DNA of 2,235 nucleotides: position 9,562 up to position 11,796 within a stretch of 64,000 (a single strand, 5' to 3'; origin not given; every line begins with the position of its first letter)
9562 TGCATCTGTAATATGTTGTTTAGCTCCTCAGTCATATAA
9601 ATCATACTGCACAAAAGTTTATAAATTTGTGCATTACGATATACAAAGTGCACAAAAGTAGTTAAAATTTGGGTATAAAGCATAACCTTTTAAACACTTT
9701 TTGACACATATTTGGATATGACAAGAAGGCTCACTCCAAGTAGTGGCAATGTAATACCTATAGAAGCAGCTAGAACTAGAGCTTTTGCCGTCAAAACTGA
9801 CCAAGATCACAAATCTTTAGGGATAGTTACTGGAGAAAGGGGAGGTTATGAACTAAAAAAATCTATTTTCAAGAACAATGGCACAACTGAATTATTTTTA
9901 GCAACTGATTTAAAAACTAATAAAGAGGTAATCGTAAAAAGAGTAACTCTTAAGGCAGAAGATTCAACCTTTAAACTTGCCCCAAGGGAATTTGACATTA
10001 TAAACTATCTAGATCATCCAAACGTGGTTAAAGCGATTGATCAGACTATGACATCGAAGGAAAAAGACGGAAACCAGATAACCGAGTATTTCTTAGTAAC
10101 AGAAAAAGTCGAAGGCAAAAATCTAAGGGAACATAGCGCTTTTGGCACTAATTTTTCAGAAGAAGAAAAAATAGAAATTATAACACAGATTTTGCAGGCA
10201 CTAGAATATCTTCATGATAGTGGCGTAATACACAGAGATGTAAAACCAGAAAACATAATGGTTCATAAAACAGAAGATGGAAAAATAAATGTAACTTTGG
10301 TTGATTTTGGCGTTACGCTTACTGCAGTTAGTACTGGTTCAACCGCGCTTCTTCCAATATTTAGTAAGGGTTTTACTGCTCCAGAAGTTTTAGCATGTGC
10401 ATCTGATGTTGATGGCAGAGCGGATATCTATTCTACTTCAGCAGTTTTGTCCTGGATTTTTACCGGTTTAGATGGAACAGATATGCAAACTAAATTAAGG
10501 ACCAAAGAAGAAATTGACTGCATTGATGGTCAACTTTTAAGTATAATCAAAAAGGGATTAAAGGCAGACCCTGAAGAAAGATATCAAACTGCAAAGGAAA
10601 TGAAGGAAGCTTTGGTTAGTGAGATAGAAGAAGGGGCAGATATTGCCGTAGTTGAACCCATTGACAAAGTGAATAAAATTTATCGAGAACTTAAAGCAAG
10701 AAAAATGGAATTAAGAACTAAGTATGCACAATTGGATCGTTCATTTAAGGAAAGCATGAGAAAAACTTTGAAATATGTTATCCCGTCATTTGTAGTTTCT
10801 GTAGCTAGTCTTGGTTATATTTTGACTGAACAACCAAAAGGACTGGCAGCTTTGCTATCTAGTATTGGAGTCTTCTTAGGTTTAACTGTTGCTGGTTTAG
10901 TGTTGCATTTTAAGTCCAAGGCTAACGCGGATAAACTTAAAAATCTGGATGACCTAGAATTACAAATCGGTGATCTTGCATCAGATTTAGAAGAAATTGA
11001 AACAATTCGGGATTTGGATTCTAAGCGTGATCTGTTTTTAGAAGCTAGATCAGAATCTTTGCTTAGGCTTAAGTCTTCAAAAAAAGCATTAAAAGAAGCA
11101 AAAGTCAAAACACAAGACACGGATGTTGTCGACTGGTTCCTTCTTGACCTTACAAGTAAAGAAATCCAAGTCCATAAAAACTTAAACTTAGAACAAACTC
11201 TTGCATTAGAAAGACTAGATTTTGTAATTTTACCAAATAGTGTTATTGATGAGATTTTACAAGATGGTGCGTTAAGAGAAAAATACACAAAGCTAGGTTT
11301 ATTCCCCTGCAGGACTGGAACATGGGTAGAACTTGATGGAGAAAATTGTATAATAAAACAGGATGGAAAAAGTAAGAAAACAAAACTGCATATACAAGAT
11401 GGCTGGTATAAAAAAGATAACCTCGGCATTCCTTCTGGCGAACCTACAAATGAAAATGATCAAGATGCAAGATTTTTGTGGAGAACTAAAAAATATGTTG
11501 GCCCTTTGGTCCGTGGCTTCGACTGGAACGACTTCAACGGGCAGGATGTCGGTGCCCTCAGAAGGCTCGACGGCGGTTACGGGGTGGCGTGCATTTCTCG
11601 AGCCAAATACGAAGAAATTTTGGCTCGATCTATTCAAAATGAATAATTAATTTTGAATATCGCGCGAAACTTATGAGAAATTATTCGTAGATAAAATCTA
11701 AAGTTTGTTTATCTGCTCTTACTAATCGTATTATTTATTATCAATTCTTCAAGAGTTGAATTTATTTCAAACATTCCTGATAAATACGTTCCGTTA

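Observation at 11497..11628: DGR variable-region-like patch plus hairpin at the 3' end of a Ser/Thr kinase gene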

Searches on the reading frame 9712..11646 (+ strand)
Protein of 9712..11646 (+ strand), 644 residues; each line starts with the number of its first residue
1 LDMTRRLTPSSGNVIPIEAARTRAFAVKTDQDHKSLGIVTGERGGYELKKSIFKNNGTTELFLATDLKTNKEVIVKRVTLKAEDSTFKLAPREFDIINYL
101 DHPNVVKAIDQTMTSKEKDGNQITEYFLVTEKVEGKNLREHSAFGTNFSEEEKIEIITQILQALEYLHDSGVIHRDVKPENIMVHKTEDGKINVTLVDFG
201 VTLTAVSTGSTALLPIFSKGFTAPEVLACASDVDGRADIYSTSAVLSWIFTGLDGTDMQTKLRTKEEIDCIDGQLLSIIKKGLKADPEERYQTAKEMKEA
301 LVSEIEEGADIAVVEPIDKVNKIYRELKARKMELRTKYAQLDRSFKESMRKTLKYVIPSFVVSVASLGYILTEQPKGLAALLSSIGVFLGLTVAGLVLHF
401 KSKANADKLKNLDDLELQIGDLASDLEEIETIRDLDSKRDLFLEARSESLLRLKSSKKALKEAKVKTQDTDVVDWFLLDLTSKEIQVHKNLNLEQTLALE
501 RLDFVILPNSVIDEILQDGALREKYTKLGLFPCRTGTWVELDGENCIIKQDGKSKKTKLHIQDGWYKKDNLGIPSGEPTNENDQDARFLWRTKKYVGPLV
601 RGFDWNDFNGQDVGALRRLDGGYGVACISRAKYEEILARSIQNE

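Call 12: search_protein_families(library=pfam, proteins=[window:9712-11646:+], max_evalue=0.01)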
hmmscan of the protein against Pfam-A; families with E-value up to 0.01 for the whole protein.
window:9712-11646:+ (644 aa): 8 families
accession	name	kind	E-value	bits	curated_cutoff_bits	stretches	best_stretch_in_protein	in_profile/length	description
PF00069.31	Pkinase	-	7.1e-35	121.1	31.7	1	61-292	15-253/263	Protein kinase domain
PF07714.23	PK_Tyr_Ser-Thr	-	4.1e-19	69.3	23.1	1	67-292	25-250/258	Protein tyrosine and serine/threonine kinase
PF06293.20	Kdo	-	1.5e-10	41.3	21.3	1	90-199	58-166/207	Lipopolysaccharide kinase (Kdo/WaaP) family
PF01636.29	APH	-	3.4e-05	24.2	23.2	1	154-200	147-195/239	Phosphotransferase enzyme family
PF03109.22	ABC1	-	3.8e-05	23.4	22.9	1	123-203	140-215/244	ABC1 atypical kinase-like domain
PF14531.12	Kinase-like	-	0.00011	22.1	25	0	136-230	130-216/289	Kinase-like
PF17667.7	Pkinase_fungal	-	0.00011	21.6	24.1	1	149-249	284-386/387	Fungal protein kinase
PF10707.15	YrbL-PhoP_reg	-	0.0015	18.7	31.5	1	130-198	82-151/185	PhoP regulatory network protein YrbL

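Call 21: find_encoding_contigs(protein=window:9712-11646:+, flank=10000, max_places=6)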
Protein window:9712-11646:+ (644 aa): no gene with exactly this product is on record in the collection.

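Call 23: find_encoding_contigs(protein=window:9718-11646:+, flank=10000, max_places=6)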
Protein window:9718-11646:+ (642 aa): 4 contigs read that carry it; 2 places shown.
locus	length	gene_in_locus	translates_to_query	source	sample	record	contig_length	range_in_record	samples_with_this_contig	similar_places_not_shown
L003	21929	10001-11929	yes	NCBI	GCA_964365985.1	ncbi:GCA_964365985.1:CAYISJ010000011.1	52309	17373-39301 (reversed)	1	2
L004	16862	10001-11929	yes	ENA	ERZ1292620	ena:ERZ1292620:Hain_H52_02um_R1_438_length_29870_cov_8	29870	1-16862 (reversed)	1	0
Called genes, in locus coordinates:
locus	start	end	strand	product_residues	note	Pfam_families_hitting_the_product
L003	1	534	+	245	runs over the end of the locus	PF12728:HTH_17 (faint)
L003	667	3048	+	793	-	PF03104:DNA_pol_B_exo1, PF10108:DNA_pol_B_exo2, PF13482:RNase_H_2 (faint), PF00136:DNA_pol_B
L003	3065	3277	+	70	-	-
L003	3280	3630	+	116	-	-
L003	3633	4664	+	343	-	PF21238:Pus10_C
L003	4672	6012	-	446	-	-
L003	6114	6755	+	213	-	-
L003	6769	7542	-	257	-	-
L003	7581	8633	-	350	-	PF26356:Pelota_N, PF03464:eRF1_2 (weak), PF03465:eRF1_3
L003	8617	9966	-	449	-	PF13173:AAA_14, PF13635:DUF4143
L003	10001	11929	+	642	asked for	PF00069:Pkinase, PF06293:Kdo, PF07714:PK_Tyr_Ser-Thr, PF03109:ABC1 (faint)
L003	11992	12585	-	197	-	-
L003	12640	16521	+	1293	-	-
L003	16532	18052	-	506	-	PF00270:DEAD, PF04851:ResIII, PF18766:SWI2_SNF2, PF21210:RNA_helicase_helical, PF00271:Helicase_C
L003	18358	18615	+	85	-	PF05239:PRC (weak)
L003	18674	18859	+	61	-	-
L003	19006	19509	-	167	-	PF04019:DUF359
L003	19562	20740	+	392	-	PF07690:MFS_1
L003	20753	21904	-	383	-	-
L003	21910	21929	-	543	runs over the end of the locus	-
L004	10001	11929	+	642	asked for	PF00069:Pkinase, PF06293:Kdo, PF07714:PK_Tyr_Ser-Thr, PF03109:ABC1 (faint)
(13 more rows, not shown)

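Call 60: list_cluster_members(proteins=[window:9718-11643:+, P0004, P0002, P0003, P0006])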
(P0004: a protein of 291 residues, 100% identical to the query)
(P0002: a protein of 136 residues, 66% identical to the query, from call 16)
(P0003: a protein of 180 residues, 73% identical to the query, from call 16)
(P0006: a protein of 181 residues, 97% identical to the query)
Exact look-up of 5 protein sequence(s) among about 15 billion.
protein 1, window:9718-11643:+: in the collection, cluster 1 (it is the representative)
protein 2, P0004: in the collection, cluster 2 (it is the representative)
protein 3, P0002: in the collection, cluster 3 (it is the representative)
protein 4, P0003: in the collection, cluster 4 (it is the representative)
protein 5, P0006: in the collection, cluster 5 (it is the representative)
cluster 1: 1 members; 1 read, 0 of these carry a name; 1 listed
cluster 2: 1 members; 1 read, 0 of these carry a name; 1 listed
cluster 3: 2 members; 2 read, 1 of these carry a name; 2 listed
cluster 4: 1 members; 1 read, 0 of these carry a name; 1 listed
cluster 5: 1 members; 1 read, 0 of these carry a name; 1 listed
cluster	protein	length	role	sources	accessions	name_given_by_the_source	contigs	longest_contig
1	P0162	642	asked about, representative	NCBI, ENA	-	-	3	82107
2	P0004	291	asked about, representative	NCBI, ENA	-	-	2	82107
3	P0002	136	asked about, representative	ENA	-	-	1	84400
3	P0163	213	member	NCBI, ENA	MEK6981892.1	MAG: hypothetical protein AABX38_03085 [Candidatus Micrarchaeota archaeon]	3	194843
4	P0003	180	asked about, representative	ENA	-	-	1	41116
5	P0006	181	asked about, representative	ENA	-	-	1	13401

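Call 65: find_encoding_contigs(protein=P0163, flank=10000, max_places=3)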
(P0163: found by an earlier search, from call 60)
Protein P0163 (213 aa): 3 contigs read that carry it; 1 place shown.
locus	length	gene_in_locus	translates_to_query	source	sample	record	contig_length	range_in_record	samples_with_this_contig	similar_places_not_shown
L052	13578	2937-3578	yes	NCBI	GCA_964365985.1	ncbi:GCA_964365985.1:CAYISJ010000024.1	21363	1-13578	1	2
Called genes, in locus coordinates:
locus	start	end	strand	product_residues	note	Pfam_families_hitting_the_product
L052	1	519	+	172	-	?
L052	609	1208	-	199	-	PF00300:His_Phos_1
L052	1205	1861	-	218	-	PF00300:His_Phos_1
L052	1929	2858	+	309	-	PF00478:IMPDH (faint), PF01180:DHO_dh, PF03060:NMO (weak)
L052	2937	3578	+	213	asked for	-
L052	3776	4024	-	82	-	PF07441:BofA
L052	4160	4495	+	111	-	PF01588:tRNA_bind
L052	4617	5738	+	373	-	-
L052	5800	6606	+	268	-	PF10418:DHODB_Fe-S_bind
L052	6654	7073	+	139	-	-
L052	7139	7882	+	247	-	-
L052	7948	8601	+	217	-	PF00926:DHBP_synthase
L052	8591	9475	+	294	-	PF00885:DMRL_synthase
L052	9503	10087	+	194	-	PF00925:GTP_cyclohydro2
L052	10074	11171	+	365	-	PF00383:dCMP_cyt_deam_1, PF14437:MafB19-deam, PF01872:RibD_C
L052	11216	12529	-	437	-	PF04326:SLFN_AlbA_2, PF13749:HATPase_c_4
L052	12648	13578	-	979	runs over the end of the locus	-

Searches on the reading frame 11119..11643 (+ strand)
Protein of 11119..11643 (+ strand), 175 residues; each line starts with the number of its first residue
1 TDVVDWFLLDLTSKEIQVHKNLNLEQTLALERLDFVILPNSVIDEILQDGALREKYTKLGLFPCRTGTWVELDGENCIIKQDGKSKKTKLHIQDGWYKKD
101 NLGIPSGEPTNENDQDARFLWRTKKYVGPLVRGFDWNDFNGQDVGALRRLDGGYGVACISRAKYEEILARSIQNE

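Call 16: find_homologous_proteins(query=window:11119-11643:+, max_evalue=0.001)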
Query window:11119-11643:+ (175 aa): 3 proteins with E <= 0.001 among 84 candidates.
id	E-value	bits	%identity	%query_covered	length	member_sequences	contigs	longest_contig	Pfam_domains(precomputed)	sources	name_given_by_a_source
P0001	1.1e-53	200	58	98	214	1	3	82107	-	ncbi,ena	ncbi:MAG: hypothetical protein AABX38_00025 [Candidatus Micrarchaeota archaeon]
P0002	1.6e-40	157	66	62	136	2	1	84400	-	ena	-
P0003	2.6e-38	150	73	54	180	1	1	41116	-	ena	-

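Call 18: find_encoding_contigs(protein=P0001, flank=10000, max_places=6)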
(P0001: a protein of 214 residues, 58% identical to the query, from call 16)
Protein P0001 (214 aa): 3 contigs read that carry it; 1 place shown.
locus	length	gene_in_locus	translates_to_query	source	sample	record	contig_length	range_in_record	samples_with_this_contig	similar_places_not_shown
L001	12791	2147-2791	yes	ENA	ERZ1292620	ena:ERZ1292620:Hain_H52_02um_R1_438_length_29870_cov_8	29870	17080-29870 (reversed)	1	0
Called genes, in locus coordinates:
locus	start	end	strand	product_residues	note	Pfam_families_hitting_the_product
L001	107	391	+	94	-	-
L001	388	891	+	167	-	-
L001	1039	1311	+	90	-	PF00111:Fer2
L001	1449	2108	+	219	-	-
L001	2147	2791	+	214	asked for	-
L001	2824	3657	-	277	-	-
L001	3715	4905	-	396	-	PF13646:HEAT_2 (weak)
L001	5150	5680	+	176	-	-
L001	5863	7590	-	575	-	PF00069:Pkinase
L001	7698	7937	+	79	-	PF02697:VAPB_antitox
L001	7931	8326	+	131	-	PF01850:PIN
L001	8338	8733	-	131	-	PF00293:NUDIX, PF14815:NUDIX_4 (faint)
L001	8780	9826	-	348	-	-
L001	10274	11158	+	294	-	PF00561:Abhydrolase_1, PF12146:Hydrolase_4, PF12697:Abhydrolase_6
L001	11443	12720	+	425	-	PF13620:CarboxypepD_reg (faint), PF13715:CarbopepD_reg_2 (faint)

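Call 19: find_encoding_contigs(protein=P0002, flank=10000, max_places=6)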
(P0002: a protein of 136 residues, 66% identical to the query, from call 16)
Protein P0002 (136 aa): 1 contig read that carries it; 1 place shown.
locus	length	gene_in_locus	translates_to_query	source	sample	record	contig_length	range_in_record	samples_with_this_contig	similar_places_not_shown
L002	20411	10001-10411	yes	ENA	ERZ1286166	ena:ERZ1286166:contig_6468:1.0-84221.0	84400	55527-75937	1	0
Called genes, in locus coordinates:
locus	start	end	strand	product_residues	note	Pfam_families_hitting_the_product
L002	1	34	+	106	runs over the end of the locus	-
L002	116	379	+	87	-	-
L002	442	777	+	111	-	-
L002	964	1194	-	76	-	-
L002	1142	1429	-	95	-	-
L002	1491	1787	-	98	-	-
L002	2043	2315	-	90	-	-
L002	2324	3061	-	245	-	PF01073:3Beta_HSD, PF01370:Epimerase, PF04321:RmlD_sub_bind, PF16363:GDP_Man_Dehyd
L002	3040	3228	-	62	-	-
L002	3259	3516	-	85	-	-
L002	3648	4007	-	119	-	-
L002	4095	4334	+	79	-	PF01022:HTH_5, PF12840:HTH_20 (weak), PF14947:HTH_45 (weak), PF01978:TrmB (weak)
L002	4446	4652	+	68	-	PF26119:DUF8036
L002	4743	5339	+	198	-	PF02683:DsbD_TM, PF13386:DsbD_2 (weak)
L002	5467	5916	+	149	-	PF08534:Redoxin, PF00578:AhpC-TSA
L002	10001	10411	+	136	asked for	-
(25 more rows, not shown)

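Call 55: predict_structure(alignment_id=A7)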
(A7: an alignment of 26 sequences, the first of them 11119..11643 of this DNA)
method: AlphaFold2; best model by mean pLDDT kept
length: 175 residues; sequences in the alignment: 26
mean_pLDDT: 73.7   pTM: 0.67
mean pLDDT of the five models: 73.7, 72.3, 70.7, 61.4, 50.7
residues with pLDDT >= 90: 8; 70-90: 110; 50-70: 40; < 50: 17
segments of 3 or more residues with pLDDT < 50: 135-141, 143-151
pLDDT, mean of each block of 10 residues (from residue 1): 78 87 76 80 82 87 68 63 69 82 83 80 58 49 43 73 89 81
secondary structure, 60 per line:
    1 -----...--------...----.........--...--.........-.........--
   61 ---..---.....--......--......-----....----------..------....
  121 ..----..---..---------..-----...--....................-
elements in order: E17-19 H24-32 E35-37 H40-48 H50-58 E69-73 E76-81 E84-89 E95-98 E117-122 E155-160 H161-174

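Call 59: fold_search(model_id=the predicted structure, library=pdb)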
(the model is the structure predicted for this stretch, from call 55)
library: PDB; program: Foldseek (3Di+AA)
matches with E <= 10: 709; with E <= 0.001: 0
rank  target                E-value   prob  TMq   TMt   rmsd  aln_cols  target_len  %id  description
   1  7jja                  5.4e-01  0.08  0.20  0.19  13.7       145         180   12  Crystal structure of the ZinT-like domain of Streptococcus pneumoniae AdcA in the apo form (released 2020-12-23)
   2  9qt5_F                5.4e-01  0.06  0.16  0.16  21.3       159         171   12  Structure of the 50S ribosomal subunit from the antibiotic-producing bacterium Streptomyces fradiae (released 2025-05-14)
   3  4a1t_A                5.4e-01  0.04  0.13  0.12  16.6       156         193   12  Co-Complex of the of NS3-4A protease with the inhibitory peptide CP5- 46-A (in-House data) (released 2012-09-19)
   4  6u2a                  5.4e-01  0.01  0.10  0.06  21.7       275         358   12  ShyA endopeptidase from Vibrio cholera (open form) (released 2020-05-27)
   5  3vyt_A                5.7e-01  0.33  0.14  0.40   8.0        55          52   14  Crystal structure of the HypC-HypD-HypE complex (form I inward) (released 2012-11-28)
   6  3ulb_A                5.7e-01  0.09  0.14  0.22  13.8       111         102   14  Crystal structure of the pleckstrin homology domain of Saccharomyces cerevisiae Avo1, a TORC2 subunit, in the P212121  (released 2012-04-11)
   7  2z1c_A                6.1e-01  0.15  0.14  0.31  11.7       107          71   12  Crystal structure of HypC from Thermococcus kodakaraensis KOD1 (released 2007-07-17)
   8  6lm2                  6.1e-01  0.08  0.22  0.21  15.0       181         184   10  Crystal structure of Zinc binding protein ZinT from E. coli (released 2020-07-08)
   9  1txl                  6.1e-01  0.07  0.21  0.20  15.2       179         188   11  Crystal structure of metal-binding protein yodA from E. coli, Pfam DUF149 (released 2004-07-20)
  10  5aq6                  6.1e-01  0.07  0.22  0.21  15.9       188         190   13  Structure of E. coli ZinT at 1.79 Angstrom (released 2016-01-27)
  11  4v9j_BH               6.5e-01  0.15  0.16  0.16  13.9       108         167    8  70S ribosome translocation intermediate GDPNP-II containing elongation factor EFG/GDPNP, mRNA, and tRNA bound in the  (released 2014-07-09)
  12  8whx_I                6.5e-01  0.06  0.17  0.17  20.8       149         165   11  Cryo- EM structure of Mycobacterium smegmatis 70S ribosome and RafH. (released 2024-02-28)
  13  1oej                  7.3e-01  0.06  0.22  0.21  14.6       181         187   10  YodA from Escherichia coli crystallised with no added ions (released 2003-08-15)
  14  6yhs_E                7.3e-01  0.05  0.16  0.16  19.6       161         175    7  Acinetobacter baumannii ribosome-amikacin complex - 50S subunit (released 2020-09-16)
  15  5ngm_AG               8.2e-01  0.06  0.17  0.17  19.8       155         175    8  2.9S structure of the 70S ribosome composing the S. aureus 100S complex (released 2017-10-04)
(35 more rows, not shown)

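Call 83: search_protein_representatives(alignment_id=A7)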
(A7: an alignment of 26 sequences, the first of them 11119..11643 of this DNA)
Query: 26 sequences, 261 profile positions. Proteins with E-value up to 0.001 (for the whole library): 966; up to 1e-10: 696; up to 1e-30: 323. The best 150 are listed.
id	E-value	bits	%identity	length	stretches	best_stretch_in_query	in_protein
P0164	3.8e-121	419.7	-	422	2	20-256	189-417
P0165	5.7e-103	360.1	-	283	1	1-260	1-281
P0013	7.9e-98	343.3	-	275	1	1-259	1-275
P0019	3.8e-93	327.9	-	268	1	11-258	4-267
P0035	5.1e-92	324.2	-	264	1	4-259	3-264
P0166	5.4e-92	324.1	-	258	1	6-256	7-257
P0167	6.0e-92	324.0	-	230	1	8-224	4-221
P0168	2.2e-90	318.9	-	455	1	13-228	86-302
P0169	8.3e-89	313.7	-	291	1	9-229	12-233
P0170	2.8e-88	312.0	-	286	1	8-259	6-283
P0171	3.1e-84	298.7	-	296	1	14-220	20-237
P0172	7.4e-83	294.2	-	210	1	7-220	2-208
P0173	4.4e-81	288.4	-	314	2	6-223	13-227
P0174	7.9e-80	284.3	-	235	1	9-223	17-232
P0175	3.4e-79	282.2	-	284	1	10-244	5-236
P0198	5.2e-71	255.4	-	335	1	9-227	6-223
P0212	2.6e-68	246.5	-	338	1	15-222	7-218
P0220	1.1e-66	241.2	-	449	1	13-222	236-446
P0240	1.2e-62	228.0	-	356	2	11-258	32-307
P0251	3.2e-61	223.3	-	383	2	10-255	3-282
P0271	1.9e-58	214.2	-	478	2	29-226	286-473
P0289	2.2e-56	207.4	-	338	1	17-229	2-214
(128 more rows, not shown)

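Call 84: search_protein_families(library=pfam, proteins=[P0164, P0168, P0220, P0271, P0240, P0251, P0212, P0198, P0289], max_evalue=0.001)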
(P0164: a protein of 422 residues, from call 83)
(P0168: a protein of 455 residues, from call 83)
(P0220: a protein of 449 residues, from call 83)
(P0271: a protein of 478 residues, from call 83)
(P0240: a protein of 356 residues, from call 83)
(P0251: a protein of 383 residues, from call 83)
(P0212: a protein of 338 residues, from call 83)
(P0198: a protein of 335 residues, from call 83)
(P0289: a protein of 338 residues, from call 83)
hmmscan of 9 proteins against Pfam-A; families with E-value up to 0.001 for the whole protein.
P0164 (422 aa): 0 families

P0168 (455 aa): 6 families
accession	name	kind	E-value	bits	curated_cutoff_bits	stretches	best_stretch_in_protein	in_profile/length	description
PF00023.36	Ank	-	7.6e-22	76.6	21.1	2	397-428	2-33/33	Ankyrin repeat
PF12796.13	Ank_2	-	1.4e-21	77.3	27.3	2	396-451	28-81/90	Ankyrin repeats (3 copies)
PF13637.12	Ank_4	-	1.6e-18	66.7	22.7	1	368-417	1-50/50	Ankyrin repeats (many copies)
PF13606.12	Ank_3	-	3.8e-15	54.7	22.3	0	397-425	2-30/30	Ankyrin repeat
PF13857.12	Ank_5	-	4.2e-13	49.8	27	2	383-437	1-56/56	Ankyrin repeats (many copies)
PF24521.3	Ank_KRIT1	-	0.00096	19.3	80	0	331-450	19-141/149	KRIT1 ankyrin-repeats domain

P0220 (449 aa): 0 families

P0271 (478 aa): 0 families

P0240 (356 aa): 0 families

P0251 (383 aa): 0 families

P0212 (338 aa): 0 families

P0198 (335 aa): 0 families

P0289 (338 aa): 0 families
